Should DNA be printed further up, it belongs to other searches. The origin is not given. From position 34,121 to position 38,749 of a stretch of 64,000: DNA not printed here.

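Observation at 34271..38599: Orphan 1,442-aa NACHT/STAND-like NTPase with unassignable N-terminal and C-terminal regions; candidate single-gene sensor or defence module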

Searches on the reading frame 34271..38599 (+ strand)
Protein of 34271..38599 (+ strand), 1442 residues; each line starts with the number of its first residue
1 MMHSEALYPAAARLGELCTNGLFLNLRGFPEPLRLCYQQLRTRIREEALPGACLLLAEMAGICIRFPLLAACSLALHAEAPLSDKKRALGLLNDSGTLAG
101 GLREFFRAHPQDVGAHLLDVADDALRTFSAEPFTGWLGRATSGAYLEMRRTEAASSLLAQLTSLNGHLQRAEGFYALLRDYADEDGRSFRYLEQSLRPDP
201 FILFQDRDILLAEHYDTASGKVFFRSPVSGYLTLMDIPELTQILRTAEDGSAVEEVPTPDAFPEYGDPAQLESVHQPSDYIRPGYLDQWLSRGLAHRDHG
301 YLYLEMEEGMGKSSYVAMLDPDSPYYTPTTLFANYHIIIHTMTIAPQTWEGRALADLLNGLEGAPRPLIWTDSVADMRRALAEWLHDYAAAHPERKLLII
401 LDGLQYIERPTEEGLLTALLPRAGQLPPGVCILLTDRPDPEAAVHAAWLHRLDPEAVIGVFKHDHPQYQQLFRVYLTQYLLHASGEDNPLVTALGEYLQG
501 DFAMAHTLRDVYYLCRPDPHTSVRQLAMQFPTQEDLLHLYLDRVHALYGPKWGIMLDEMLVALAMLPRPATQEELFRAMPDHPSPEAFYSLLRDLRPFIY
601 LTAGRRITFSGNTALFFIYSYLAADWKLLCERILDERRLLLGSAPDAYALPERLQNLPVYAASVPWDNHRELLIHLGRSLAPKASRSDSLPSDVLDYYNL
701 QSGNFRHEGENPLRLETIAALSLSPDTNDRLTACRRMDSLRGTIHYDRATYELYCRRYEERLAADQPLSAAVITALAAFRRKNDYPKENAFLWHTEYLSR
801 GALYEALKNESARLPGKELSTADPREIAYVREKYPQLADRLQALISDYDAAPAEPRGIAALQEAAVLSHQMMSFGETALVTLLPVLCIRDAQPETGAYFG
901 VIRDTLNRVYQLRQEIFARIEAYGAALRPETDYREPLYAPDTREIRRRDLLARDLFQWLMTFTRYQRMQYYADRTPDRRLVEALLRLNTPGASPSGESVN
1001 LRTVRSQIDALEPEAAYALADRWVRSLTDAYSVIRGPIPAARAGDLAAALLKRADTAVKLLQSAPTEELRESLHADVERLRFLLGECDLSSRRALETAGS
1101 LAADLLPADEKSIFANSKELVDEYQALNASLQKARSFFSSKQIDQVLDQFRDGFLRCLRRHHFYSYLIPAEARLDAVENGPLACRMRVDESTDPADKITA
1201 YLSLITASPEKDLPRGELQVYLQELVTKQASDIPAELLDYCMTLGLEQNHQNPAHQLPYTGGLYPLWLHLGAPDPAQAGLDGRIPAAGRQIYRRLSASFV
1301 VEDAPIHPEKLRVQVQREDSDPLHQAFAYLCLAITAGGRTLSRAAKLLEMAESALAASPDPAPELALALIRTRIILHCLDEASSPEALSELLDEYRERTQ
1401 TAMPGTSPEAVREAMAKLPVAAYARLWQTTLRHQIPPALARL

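Call 4: search_protein_families(library=pfam, proteins=[window:34271-38599:+], max_evalue=1)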
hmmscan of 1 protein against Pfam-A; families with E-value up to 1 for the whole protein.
window:34271-38599:+ (1442 aa): 1 family
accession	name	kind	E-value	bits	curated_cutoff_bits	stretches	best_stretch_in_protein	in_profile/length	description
PF05729.18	NACHT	-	0.0046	17.2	26.7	1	394-443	80-135/167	NACHT domain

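Call 5: search_protein_families(library=padloc, proteins=[window:34271-38599:+], max_evalue=1)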
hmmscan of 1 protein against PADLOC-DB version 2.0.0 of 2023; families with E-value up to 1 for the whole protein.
window:34271-38599:+ (1442 aa): 0 families

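Call 6: search_protein_families(library=ncbifam, proteins=[window:34271-38599:+], max_evalue=1)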
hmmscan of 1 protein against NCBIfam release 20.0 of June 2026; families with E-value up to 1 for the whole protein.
window:34271-38599:+ (1442 aa): 0 families

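Call 7: find_homologous_proteins(query=window:34271-38599:+)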
Query window:34271-38599:+ (1442 aa): 3 proteins with E <= 0.001 among 8000 candidates.
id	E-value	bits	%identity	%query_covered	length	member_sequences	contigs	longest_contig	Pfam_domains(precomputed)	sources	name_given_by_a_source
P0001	0.0e+0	3263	100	100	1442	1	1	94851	-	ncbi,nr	ncbi:MAG: hypothetical protein IJM90_08095 [Firmicutes bacterium]|nr:hypothetical protein [Bacillota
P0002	0.0e+0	1177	43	100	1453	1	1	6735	-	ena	-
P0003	0.0e+0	1175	44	100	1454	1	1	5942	-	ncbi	-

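Call 9: find_encoding_contigs(protein=P0002, flank=10000)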
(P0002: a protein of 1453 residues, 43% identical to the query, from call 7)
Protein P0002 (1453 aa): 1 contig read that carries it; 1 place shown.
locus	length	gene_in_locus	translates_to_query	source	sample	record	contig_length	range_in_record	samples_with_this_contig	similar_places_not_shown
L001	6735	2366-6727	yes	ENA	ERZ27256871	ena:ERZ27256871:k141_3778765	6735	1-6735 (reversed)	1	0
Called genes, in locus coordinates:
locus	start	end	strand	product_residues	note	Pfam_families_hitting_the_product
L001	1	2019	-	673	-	?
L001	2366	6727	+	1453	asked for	-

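Call 10: find_encoding_contigs(protein=P0003, flank=10000)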
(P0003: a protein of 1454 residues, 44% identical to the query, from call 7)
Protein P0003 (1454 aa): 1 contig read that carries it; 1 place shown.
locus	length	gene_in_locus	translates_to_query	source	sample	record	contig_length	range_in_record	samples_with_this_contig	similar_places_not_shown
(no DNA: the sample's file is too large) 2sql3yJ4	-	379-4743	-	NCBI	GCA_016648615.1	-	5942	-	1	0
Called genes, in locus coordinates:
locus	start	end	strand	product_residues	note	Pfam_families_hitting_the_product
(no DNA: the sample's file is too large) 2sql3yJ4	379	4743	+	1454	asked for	-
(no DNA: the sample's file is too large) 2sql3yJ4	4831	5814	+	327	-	PF02424:ApbE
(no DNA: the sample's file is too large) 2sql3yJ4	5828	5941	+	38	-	?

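Call 11: find_encoding_contigs(protein=P0001, flank=10000)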
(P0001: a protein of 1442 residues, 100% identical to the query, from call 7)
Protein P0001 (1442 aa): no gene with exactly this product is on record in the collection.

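Call 16: search_solved_structures(query=A1, max_evalue=10, show_alignments=3)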
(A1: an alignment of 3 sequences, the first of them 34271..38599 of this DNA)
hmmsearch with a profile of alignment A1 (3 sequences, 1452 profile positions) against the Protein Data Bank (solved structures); distinct sequences matched with E-value up to 10: 2.
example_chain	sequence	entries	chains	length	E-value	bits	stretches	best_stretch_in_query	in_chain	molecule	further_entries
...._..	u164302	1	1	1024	0.31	11.7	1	634-741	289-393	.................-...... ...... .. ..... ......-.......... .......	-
6sga_F2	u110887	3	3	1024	0.31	11.7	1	634-741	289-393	mt-SAF2 (KRIPP2) | PPR_long domain-containing protein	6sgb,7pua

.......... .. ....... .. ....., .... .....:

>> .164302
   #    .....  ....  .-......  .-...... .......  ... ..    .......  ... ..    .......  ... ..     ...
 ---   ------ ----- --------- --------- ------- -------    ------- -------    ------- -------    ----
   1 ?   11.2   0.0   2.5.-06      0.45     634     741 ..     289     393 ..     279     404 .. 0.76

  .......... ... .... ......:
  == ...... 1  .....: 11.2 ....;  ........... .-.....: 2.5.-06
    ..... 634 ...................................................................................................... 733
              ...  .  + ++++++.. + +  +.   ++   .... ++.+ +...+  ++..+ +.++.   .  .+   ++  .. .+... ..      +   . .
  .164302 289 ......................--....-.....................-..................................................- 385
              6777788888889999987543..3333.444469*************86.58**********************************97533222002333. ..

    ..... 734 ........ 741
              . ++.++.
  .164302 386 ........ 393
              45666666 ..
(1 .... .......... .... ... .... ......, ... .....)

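Call 17: search_protein_families(library=pfam, alignment_id=A1, max_evalue=10)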
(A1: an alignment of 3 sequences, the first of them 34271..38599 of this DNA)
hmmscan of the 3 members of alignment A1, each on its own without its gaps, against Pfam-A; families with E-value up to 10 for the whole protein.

A. member 1, window:34271-38599:+ (1442 aa): 1 family
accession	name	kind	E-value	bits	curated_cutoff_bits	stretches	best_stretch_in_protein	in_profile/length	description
PF05729.18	NACHT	-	0.0046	17.2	26.7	1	394-443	80-135/167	NACHT domain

B. families by the number of members that match (of 3 scanned): 2 families
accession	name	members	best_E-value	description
PF13401.12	AAA_22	2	0.0026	AAA domain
PF05729.18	NACHT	1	0.0046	NACHT domain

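Call 29: search_protein_families(library=pfam, proteins=[L001:1-2019:-], max_evalue=1)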
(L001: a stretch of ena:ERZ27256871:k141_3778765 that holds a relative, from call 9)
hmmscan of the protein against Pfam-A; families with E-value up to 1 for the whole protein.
L001:1-2019:- (673 aa): 5 families
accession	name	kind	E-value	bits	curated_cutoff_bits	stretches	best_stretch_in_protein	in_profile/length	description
PF02922.24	CBM_48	-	1.9e-16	60.6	22.4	1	71-145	2-80/83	Carbohydrate-binding module 48 (Isoamylase N-terminal domain)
PF00128.31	Alpha-amylase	-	7.8e-14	52.2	22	1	212-404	26-246/446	Alpha amylase, catalytic domain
PF02806.24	Alpha-amylase_C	-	2.7e-06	28.1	21.2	1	592-643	6-61/95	Alpha amylase, C-terminal all-beta domain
PF22019.2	GlgB_N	-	0.004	17.7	27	1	63-123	12-69/94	alpha-1,4-glucan branching enzyme GlgB, N-terminal domain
PF18952.6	DUF5696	-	0.049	12.6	25.6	1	240-354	300-419/612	Family of unknown function (DUF5696)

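Call 33: find_related_loci(query=A1, collection=genome_contigs, flank=10000)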
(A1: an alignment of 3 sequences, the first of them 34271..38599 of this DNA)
Query A1 (1442 aa) in genome_contigs; peptide patterns used: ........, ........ (x = any residue, [..] = any of these).
52 stretches matched a pattern; 2 encode a relative of the query (tblastn E <= 1e-3); 2 distinct loci.
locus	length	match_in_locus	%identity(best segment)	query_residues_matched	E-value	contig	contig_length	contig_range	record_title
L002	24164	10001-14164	38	1-1442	0e+0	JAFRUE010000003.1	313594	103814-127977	MAG: Bacillota bacterium isolate RGIG2801 Goat_Omasum-6__c33593, whole genome shotgun sequence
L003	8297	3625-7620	39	1-1352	0e+0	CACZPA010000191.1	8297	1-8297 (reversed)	MAG: uncultured Clostridiales bacterium isolate RUG12817 genome assembly, contig: RUG12817_asm_191, whole genome shotgun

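Call 36: search_protein_representatives(alignment_id=A2)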
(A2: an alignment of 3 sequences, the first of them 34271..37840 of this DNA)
Query: 3 sequences, 1193 profile positions. Proteins with E-value up to 0.001 (for the whole library): 363; up to 1e-10: 120; up to 1e-30: 7. The best 150 are listed.
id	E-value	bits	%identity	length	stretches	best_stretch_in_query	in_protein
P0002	0.0e+00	2452.5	-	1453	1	1-1193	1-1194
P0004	0.0e+00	1135.3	-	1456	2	1-1040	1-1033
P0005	1.1e-298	1010.6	-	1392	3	1-970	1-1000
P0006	2.9e-213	727.6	-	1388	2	9-1039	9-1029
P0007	7.4e-48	179.8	-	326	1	1-226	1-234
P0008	3.3e-36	141.2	-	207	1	318-473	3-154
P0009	6.3e-34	133.6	-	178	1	411-533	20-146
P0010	1.3e-30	122.7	-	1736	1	8-602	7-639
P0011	3.8e-28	114.5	-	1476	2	258-593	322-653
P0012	9.3e-26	106.6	-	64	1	1-60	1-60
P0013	4.8e-25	104.2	-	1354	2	237-637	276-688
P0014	6.0e-25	103.9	-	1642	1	28-596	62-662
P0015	4.5e-24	101.0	-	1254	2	49-429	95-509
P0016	3.1e-23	98.2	-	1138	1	33-629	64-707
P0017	4.0e-23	97.9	-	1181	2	263-593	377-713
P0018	5.0e-23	97.5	-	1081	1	29-591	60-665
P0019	7.4e-23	97.0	-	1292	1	26-592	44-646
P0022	1.2e-21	92.9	-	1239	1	49-592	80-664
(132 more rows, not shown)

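Call 39: search_protein_families(library=pfam, alignment_id=A4, max_evalue=0.01)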
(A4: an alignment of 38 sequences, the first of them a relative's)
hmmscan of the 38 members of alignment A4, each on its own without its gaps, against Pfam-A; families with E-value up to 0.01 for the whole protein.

A. member 1, P0010 (1736 aa): 2 families
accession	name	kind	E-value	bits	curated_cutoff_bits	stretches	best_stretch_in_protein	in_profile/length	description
PF13191.12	AAA_16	-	0.002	19.1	32.6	0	292-424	18-143/167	AAA ATPase domain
PF13401.12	AAA_22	-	0.0054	17.5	27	0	306-432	13-102/130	AAA domain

B. families by the number of members that match (of 38 scanned): 56 families (the first 25 are shown)
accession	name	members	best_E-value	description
PF24883.2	NPHP3_N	31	1.4e-09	Nephrocystin 3, N-terminal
PF13424.12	TPR_12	28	2.5e-37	Tetratricopeptide repeat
PF00515.34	TPR_1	26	2.6e-60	Tetratricopeptide repeat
PF07719.23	TPR_2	26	3.9e-39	Tetratricopeptide repeat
PF13181.12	TPR_8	24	6.1e-30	Tetratricopeptide repeat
PF05729.18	NACHT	20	1.3e-06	NACHT domain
PF13374.12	TPR_10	19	1.8e-23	Tetratricopeptide repeat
PF13414.12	TPR_11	15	5.7e-31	TPR repeat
PF13401.12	AAA_22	15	3e-06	AAA domain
PF10516.15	SHNi-TPR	14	1e-17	SHNi-TPR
PF13371.12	TPR_9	11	9.4e-16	Tetratricopeptide repeat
PF13432.12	TPR_16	10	1.3e-12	Tetratricopeptide repeat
PF13428.12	TPR_14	10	2.4e-11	Tetratricopeptide repeat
PF13174.12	TPR_6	9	7.8e-07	Tetratricopeptide repeat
PF12968.13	DUF3856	8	2.4e-13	Domain of Unknown Function (DUF3856)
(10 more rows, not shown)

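Call 40: search_protein_families(library=padloc, alignment_id=A4, max_evalue=0.001)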
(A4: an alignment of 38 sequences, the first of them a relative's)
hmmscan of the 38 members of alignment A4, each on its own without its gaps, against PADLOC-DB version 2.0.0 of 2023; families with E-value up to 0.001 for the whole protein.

A. member 1, P0010 (1736 aa): 0 families

B. families by the number of members that match (of 38 scanned): 7 families
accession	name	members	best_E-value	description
PDLC01169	TPR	3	3.3e-08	TPR repeats containing protein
PDLC01171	TPR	2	5.8e-10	TPR repeats containing protein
PDLC04783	PDC-M72A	1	1.9e-10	-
PDLC02159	Avs1b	1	3e-06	-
PDLC04095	SIR2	1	0.00017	-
PDLC02739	PbeC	1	0.00068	PbeC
PDLC01092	C3a198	1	0.00076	TPR protein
